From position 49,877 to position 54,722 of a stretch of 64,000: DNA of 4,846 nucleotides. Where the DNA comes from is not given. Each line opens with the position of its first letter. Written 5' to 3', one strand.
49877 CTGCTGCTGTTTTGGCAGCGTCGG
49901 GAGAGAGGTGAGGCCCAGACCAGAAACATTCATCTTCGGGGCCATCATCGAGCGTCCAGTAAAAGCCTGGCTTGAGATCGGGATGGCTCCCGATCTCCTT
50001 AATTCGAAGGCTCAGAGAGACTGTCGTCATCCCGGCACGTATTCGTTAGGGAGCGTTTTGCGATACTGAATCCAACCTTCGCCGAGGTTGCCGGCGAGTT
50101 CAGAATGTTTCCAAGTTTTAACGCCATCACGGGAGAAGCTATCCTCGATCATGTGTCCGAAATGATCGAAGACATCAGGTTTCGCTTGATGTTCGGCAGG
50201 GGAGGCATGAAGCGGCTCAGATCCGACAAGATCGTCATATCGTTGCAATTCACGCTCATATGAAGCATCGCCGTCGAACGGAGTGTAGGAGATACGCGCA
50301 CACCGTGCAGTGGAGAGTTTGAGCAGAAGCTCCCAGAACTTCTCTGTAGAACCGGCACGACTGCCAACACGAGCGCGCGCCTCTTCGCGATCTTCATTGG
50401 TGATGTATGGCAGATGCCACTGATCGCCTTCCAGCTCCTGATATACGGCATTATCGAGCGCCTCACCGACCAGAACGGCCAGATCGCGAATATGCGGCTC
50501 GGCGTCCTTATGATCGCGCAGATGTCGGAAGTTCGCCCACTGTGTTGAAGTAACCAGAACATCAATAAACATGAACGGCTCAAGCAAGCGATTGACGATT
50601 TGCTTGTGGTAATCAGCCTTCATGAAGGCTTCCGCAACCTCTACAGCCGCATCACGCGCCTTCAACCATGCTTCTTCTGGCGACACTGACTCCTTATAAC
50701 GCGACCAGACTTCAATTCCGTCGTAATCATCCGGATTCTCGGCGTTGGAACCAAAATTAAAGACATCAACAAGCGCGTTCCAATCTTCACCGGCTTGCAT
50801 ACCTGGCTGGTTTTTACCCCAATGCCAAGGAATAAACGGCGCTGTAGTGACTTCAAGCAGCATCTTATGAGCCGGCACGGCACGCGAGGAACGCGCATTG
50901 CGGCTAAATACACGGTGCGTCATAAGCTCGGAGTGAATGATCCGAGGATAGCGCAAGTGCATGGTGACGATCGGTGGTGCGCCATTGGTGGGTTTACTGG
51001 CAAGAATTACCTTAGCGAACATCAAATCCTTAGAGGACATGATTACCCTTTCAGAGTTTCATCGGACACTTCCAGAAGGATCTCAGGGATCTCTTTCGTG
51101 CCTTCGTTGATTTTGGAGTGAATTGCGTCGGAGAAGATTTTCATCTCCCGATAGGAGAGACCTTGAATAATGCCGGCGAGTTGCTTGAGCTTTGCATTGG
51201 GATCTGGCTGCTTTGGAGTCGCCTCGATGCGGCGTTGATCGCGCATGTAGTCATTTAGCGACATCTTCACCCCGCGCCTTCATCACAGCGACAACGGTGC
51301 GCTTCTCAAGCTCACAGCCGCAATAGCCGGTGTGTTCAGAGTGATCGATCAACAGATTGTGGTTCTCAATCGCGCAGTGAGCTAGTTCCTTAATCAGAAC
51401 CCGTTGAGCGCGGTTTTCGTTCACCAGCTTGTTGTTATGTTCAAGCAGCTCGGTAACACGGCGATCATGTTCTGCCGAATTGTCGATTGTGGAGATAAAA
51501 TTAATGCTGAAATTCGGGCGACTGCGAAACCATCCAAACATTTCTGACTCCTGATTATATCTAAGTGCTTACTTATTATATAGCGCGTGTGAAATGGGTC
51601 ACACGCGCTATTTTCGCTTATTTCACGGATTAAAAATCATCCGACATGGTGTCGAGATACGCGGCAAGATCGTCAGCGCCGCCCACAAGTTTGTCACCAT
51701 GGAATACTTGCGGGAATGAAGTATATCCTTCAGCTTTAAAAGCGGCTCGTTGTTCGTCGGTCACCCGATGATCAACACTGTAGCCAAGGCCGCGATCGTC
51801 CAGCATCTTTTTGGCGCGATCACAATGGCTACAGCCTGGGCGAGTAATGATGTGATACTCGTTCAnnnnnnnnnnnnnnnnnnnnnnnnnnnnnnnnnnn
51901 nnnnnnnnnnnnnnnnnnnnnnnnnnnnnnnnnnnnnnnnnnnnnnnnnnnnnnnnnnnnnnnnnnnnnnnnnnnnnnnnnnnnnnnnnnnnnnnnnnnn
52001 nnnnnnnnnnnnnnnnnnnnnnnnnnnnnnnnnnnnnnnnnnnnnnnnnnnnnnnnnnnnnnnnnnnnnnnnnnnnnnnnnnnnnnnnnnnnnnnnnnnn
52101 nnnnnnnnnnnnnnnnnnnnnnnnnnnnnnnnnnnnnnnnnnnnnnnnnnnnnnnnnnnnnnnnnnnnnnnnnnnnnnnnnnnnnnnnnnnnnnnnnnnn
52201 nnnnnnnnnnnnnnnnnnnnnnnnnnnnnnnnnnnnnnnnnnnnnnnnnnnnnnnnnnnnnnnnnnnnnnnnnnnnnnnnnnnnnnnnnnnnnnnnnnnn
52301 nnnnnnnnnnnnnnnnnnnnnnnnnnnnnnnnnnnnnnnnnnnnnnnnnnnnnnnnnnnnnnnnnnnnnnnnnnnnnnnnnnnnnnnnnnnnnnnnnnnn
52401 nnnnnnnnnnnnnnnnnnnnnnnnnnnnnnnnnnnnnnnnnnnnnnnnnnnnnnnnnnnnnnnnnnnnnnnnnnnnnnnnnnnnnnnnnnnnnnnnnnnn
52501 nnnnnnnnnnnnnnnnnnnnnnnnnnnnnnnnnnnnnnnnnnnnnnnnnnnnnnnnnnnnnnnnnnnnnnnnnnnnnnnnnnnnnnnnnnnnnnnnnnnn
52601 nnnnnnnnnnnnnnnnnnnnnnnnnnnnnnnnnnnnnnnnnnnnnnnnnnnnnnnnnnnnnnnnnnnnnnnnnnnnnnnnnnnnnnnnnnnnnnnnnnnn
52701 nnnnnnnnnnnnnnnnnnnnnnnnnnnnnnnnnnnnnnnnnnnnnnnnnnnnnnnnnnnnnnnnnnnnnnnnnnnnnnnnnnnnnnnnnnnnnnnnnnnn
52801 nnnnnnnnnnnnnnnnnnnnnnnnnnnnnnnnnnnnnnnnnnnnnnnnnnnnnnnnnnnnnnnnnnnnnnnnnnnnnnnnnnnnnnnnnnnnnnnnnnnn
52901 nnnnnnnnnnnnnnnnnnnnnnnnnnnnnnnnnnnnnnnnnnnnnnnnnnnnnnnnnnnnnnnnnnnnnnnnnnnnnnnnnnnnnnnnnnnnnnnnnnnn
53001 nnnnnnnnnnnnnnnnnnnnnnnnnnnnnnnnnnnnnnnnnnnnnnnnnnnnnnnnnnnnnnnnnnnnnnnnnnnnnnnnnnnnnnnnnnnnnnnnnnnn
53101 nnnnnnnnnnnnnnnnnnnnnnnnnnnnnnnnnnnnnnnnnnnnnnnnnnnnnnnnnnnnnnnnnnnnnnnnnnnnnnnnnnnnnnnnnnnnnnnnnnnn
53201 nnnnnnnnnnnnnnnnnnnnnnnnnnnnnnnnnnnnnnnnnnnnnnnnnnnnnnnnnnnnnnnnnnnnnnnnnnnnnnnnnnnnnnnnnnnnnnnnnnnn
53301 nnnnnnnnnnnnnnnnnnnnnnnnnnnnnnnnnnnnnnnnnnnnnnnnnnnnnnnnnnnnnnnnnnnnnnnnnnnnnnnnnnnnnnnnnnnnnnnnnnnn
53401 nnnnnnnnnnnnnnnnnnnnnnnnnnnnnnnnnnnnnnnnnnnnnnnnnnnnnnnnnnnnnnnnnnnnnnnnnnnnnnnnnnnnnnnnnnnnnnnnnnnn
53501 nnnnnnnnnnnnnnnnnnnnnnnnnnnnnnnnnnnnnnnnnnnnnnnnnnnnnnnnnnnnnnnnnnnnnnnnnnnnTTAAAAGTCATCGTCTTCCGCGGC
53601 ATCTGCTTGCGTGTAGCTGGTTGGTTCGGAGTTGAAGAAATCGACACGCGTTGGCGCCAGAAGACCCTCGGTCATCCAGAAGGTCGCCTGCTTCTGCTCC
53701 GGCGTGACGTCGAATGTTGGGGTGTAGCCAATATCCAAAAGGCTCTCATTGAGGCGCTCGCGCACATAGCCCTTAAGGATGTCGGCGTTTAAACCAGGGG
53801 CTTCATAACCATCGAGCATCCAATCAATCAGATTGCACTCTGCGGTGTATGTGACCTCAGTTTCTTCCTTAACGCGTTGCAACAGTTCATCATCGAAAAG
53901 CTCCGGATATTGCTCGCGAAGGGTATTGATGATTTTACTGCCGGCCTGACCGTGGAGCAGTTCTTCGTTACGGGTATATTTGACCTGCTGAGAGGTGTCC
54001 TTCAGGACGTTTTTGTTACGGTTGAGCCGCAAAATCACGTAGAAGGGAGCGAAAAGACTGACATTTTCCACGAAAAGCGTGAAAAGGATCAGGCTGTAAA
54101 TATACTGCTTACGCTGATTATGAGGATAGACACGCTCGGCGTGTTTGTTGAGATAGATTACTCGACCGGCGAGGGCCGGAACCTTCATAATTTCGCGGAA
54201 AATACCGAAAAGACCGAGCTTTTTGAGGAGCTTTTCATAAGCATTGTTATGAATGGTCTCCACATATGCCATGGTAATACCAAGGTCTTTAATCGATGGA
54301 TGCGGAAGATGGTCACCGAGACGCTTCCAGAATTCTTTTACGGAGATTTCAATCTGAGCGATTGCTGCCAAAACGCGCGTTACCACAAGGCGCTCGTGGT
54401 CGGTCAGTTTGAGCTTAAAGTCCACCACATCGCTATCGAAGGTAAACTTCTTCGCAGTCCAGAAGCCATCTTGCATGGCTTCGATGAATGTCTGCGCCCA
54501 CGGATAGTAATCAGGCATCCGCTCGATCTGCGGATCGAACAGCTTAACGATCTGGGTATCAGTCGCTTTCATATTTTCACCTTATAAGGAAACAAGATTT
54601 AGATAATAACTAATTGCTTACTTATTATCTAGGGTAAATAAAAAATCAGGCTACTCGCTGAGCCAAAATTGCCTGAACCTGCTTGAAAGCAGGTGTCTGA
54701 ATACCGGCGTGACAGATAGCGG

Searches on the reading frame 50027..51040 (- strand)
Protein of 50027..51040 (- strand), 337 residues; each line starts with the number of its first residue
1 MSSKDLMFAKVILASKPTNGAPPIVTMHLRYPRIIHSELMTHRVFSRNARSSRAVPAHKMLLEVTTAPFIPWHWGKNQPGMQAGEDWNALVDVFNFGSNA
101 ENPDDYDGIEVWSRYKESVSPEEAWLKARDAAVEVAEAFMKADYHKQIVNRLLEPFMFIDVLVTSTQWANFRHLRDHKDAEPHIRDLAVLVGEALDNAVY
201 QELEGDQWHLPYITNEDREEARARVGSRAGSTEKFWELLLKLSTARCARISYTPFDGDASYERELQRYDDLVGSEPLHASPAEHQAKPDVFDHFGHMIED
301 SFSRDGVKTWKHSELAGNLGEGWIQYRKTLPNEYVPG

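Call 59: search_protein_families(library=pfam, proteins=[window:50027-51040:-], max_evalue=0.001)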
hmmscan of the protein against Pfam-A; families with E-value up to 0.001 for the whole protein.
window:50027-51040:- (337 aa): 1 family
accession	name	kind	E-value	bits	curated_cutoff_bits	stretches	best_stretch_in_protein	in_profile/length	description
PF02511.20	Thy1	-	3.4e-06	27.4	24.8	1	25-195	59-185/191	Thymidylate synthase complementing protein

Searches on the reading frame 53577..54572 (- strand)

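Call 59: search_protein_families(library=pfam, proteins=[window:53577-54572:-], max_evalue=0.001)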
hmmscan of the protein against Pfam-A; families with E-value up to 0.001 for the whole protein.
window:53577-54572:- (331 aa): 1 family
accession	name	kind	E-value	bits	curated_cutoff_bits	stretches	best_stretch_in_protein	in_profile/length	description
PF00268.27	Ribonuc_red_sm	-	6.8e-46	157.3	33.6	1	22-290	8-277/281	Ribonucleotide reductase, small chain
